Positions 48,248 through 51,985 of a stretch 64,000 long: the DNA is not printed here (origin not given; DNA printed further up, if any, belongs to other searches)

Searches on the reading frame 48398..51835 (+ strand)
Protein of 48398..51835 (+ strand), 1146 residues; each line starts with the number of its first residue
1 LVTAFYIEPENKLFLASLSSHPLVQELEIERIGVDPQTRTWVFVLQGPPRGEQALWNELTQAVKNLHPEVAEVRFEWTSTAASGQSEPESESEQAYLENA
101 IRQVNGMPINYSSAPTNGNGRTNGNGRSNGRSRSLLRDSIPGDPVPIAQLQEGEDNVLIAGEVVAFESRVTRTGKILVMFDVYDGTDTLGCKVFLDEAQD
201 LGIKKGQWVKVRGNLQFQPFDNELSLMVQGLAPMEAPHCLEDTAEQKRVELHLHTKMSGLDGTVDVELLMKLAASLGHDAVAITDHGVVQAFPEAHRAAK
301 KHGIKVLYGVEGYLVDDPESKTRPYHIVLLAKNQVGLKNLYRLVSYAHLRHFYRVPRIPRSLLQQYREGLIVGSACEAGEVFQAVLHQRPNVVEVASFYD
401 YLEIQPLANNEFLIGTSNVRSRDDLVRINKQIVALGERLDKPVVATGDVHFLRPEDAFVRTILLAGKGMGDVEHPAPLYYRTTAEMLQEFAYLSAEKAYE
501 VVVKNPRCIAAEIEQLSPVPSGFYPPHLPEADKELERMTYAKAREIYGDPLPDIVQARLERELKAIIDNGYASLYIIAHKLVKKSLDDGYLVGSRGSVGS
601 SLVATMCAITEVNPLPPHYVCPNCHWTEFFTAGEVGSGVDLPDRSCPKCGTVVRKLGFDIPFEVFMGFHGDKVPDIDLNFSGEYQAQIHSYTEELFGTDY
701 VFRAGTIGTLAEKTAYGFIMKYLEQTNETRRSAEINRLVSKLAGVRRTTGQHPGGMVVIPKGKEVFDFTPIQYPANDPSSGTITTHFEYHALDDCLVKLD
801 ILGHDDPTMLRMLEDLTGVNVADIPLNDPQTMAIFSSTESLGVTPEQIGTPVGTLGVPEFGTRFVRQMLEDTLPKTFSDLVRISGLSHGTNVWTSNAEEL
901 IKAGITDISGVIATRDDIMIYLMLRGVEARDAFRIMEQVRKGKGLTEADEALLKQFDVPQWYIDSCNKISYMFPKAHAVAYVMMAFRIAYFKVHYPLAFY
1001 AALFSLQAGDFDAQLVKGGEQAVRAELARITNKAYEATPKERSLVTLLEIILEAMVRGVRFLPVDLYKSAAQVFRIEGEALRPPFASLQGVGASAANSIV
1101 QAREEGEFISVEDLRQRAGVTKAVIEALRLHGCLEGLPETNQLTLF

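Call 67: search_protein_families(library=pfam, proteins=[window:48398-51835:+], max_evalue=1e-8)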
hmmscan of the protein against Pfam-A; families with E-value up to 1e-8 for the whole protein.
window:48398-51835:+ (1146 aa): 4 families
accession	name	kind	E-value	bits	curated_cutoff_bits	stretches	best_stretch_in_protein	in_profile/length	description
PF07733.18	DNA_pol3_alpha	-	3.7e-59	200.9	23.9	2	534-727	2-155/260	Bacterial DNA polymerase III alpha NTPase domain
PF02811.25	PHP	-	1.9e-37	129.6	26.4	1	250-390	1-138/164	PHP domain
PF17657.6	DNA_pol3_finger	-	1.6e-25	89.8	22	1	806-946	1-149/166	Bacterial DNA polymerase III alpha subunit finger domain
PF14579.12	HHH_6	-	5.9e-16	58.9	25.6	1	1058-1139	1-85/90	Helix-hairpin-helix motif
